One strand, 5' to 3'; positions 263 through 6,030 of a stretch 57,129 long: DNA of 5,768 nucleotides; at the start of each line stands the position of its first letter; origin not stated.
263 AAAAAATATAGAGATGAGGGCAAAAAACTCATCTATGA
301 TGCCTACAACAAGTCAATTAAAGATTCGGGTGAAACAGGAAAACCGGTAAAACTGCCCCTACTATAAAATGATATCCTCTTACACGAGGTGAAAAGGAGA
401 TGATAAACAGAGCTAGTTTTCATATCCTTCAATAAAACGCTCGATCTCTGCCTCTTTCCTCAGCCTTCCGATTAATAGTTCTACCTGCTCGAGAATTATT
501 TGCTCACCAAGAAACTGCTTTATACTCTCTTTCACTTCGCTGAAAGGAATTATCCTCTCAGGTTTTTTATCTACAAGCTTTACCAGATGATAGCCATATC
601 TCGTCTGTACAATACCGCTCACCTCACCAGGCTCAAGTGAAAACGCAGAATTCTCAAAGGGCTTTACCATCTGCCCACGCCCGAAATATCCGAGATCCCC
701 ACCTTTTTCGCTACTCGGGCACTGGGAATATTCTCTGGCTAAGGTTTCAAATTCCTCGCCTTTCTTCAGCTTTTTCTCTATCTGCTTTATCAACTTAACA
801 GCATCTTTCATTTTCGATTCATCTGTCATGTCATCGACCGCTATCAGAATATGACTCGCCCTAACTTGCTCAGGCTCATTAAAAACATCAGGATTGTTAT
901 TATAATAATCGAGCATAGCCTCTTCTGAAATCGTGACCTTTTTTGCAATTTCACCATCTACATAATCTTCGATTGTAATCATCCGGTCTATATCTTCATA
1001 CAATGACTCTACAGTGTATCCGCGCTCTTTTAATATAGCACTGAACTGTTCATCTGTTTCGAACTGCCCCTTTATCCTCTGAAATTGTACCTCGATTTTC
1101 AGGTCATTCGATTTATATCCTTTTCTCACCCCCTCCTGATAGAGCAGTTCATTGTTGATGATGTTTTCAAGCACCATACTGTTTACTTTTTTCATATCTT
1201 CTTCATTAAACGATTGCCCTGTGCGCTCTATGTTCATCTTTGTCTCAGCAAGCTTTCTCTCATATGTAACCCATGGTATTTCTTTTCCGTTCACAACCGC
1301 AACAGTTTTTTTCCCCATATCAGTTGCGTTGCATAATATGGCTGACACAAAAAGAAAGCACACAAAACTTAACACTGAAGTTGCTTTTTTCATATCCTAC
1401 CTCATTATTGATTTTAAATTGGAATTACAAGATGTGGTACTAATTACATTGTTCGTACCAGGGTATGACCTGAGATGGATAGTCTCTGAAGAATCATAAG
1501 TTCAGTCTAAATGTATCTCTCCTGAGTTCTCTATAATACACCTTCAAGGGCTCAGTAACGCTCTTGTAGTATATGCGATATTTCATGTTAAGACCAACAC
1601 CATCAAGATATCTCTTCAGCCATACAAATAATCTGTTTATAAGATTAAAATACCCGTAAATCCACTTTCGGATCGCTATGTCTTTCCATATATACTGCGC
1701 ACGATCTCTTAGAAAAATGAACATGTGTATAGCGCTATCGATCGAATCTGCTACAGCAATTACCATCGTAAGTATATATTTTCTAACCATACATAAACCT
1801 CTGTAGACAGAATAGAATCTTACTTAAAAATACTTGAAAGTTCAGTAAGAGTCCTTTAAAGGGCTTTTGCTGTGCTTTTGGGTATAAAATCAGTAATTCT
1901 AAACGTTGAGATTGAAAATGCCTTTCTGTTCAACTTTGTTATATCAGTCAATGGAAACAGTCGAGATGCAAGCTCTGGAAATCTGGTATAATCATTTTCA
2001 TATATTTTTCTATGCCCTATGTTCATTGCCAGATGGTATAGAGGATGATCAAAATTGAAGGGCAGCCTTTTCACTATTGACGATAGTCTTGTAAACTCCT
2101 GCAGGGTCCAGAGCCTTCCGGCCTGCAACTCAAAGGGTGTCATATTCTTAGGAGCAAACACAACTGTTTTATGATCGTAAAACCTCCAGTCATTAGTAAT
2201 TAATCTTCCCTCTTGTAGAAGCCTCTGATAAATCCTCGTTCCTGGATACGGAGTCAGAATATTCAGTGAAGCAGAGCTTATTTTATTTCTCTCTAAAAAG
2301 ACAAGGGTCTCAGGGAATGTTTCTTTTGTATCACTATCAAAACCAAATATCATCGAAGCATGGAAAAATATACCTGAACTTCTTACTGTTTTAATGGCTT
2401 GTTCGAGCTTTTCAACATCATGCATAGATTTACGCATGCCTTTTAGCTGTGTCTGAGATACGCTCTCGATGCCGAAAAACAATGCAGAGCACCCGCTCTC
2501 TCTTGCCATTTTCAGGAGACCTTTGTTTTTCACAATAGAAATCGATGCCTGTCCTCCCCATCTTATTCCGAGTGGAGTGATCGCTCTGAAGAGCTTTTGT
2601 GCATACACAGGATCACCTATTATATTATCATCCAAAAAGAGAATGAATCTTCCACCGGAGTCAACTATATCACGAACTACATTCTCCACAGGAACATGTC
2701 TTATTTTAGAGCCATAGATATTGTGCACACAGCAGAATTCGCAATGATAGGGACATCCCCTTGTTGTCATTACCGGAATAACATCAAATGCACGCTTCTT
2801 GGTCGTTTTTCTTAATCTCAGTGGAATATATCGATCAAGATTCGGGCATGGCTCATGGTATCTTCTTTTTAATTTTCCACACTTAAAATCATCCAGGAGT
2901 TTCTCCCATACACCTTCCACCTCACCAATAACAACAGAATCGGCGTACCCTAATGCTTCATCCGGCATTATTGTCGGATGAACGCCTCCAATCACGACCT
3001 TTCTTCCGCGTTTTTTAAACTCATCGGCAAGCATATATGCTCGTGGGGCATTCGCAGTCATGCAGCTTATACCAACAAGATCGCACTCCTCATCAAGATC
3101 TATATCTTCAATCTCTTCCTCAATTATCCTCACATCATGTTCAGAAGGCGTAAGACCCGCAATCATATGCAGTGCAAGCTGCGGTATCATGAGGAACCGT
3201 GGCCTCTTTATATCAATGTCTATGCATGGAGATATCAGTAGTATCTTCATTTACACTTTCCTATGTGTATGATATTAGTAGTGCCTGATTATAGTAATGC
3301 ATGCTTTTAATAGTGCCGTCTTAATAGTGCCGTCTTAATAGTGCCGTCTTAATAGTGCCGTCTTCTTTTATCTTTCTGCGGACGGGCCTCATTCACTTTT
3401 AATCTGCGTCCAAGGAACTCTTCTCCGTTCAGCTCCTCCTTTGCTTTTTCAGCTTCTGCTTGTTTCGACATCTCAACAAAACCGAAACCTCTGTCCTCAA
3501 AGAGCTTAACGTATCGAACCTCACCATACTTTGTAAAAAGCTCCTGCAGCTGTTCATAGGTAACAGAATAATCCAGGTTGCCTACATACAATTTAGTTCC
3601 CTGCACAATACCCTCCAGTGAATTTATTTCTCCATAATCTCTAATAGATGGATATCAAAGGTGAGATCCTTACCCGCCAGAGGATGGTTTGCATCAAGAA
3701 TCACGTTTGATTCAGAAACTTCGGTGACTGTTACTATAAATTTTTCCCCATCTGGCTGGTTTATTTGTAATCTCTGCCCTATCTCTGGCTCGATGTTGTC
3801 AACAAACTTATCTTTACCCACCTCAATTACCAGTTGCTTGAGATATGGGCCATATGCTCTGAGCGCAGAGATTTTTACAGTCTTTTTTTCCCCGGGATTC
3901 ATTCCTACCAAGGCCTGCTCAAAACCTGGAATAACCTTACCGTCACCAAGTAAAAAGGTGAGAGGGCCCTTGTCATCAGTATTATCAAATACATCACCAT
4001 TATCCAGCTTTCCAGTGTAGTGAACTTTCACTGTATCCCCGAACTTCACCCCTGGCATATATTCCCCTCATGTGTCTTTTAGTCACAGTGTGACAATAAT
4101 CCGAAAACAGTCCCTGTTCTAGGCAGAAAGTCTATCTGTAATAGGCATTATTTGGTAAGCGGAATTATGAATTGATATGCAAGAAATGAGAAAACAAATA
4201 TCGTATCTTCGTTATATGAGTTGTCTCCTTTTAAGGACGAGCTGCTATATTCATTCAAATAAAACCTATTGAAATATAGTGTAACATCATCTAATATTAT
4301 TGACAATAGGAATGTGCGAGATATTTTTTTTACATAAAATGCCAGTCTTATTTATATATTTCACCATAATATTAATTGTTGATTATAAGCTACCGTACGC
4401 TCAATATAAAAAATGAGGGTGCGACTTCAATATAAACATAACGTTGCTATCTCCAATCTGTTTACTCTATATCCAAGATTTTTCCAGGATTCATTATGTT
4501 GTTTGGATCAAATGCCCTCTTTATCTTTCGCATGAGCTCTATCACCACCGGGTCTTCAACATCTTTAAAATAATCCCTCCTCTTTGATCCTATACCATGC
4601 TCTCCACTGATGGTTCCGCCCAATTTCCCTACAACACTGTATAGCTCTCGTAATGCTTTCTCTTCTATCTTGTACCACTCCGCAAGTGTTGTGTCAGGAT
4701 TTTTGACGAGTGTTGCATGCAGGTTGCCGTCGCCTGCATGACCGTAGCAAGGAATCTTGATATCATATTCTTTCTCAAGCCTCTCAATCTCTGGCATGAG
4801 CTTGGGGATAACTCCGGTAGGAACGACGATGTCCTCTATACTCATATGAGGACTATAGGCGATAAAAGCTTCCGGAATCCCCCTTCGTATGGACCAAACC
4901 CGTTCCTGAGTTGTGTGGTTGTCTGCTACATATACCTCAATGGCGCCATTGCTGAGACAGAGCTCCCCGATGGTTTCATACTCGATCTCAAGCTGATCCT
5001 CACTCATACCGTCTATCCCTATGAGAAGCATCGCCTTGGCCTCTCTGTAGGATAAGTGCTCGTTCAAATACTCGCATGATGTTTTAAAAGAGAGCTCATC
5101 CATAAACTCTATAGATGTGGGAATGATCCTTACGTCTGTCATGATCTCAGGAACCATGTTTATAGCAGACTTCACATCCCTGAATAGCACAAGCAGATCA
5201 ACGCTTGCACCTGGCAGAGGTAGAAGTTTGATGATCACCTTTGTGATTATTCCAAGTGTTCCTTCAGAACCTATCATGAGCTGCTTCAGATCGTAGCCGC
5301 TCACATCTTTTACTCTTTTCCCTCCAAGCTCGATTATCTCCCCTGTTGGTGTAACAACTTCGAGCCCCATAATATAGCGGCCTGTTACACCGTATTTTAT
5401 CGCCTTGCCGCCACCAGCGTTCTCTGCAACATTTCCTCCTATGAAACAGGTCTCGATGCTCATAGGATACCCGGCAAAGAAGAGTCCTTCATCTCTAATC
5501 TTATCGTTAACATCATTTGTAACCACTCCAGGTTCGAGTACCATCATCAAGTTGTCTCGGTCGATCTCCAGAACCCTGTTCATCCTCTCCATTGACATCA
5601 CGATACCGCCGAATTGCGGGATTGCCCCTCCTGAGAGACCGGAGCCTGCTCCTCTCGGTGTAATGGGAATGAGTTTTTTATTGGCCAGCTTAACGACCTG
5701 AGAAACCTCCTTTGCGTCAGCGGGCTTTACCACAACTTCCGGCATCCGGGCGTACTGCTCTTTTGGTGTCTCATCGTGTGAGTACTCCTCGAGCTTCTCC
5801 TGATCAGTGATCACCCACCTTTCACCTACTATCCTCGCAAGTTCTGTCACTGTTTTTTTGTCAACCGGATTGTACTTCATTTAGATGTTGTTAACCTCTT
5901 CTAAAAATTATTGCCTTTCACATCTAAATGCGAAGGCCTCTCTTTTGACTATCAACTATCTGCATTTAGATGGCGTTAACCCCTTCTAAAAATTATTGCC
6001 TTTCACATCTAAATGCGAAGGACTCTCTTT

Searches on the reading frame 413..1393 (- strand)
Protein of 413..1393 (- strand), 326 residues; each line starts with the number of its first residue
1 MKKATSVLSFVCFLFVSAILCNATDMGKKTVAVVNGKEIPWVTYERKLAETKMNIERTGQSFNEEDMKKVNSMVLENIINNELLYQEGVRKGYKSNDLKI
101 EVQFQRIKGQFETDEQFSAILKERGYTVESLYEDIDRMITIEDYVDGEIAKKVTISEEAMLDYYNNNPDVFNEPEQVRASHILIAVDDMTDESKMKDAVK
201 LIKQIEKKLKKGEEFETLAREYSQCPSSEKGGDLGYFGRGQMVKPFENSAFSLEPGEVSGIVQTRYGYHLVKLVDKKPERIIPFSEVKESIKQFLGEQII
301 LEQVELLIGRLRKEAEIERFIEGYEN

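Call 75: search_protein_families(library=pfam, proteins=[window:413-1393:-], max_evalue=0.001)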
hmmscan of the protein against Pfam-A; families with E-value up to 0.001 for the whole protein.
window:413-1393:- (326 aa): 6 families
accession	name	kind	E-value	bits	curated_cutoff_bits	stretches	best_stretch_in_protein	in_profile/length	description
PF00639.27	Rotamase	-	3.6e-30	105.2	21.7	1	181-274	1-96/97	PPIC-type PPIASE domain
PF13616.12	Rotamase_3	-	1.6e-29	103.2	22.5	1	173-277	12-116/116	PPIC-type PPIASE domain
PF13145.12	Rotamase_2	-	6.3e-19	69.4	27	1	155-289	1-121/121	PPIC-type PPIASE domain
PF13623.11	SurA_N_2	-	2.1e-12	47.5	28.5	1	8-119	16-138/145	SurA-like N-terminal domain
PF13624.11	SurA_N_3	-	3.2e-12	47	27.2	1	8-142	23-159/162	SurA-like N-terminal domain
PF09312.16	SurA_N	-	1.2e-05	25.9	30.8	1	29-141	3-114/118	SurA N-terminal domain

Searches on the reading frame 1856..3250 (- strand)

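Call 75: search_protein_families(library=pfam, proteins=[window:1856-3250:-], max_evalue=0.001)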
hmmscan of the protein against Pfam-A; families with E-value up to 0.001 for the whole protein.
window:1856-3250:- (464 aa): 2 families
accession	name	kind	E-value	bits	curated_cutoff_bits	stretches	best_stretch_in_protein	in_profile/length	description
PF04055.27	Radical_SAM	-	3.4e-16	60.3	29.5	1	162-318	3-165/166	Radical SAM superfamily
PF02310.24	B12-binding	-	2.1e-14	53.8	32.1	1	25-117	15-119/121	B12 binding domain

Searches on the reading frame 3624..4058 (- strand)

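Call 75: search_protein_families(library=pfam, proteins=[window:3624-4058:-], max_evalue=0.001)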
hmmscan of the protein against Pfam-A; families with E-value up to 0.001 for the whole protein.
window:3624-4058:- (144 aa): 1 family
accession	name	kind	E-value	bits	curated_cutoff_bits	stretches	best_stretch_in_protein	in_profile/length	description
PF00254.34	FKBP_C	-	3.6e-21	75.7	21.1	1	5-138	6-93/94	FKBP-type peptidyl-prolyl cis-trans isomerase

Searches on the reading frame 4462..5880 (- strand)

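Call 6: search_protein_families(library=ncbifam, proteins=[window:4462-5880:-], max_evalue=0.00001)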
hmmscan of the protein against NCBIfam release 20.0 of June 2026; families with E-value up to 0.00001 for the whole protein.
window:4462-5880:- (472 aa): 10 families
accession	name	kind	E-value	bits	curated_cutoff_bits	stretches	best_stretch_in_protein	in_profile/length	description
TIGR00387.1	glcD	equivalog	3.4e-122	408.3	567.9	1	50-467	1-413/413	glycolate oxidase subunit GlcD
NF008408.0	PRK11230.1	equivalog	8.7e-85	285.1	897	1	6-468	16-471/499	glycolate oxidase subunit GlcD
NF049975.1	2HglutDHaseYdiJ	equivalog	2.3e-41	141.6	1350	2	191-468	250-539/1018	D-2-hydroxyglutarate dehydrogenase YdiJ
NF008439.0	PRK11282.1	equivalog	3e-27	95.4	284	1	56-247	8-197/358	glycolate oxidase subunit GlcE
TIGR01678.1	FAD_lactone_ox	subfamily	8.4e-14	51.3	396.8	1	42-221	10-180/438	sugar 1,4-lactone oxidase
TIGR01679.1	bact_FAD_ox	subfamily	1.7e-12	47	292.25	1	46-220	11-173/419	FAD-linked oxidoreductase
TIGR01676.1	GLDHase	equivalog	1.4e-10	40.6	458.25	1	49-217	64-223/541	L-galactonolactone dehydrogenase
NF053785.1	DcplphribOxDprE1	equivalog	5.3e-09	35.8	500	1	50-224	18-185/449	decaprenylphosphoryl-beta-D-ribose oxidase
NF041227.1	BagG_FevA2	exception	5.9e-07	28.4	850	1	45-222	44-210/455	bagremycin/ferroverdin biosynthesis FAD-dependent oxygenase BagG/FevA2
NF041226.1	BagK_FevA1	equivalog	1.5e-06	26.9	800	1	46-223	40-207/453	bagremycin/ferroverdin biosynthesis FAD-dependent oxygenase BagK/FevA1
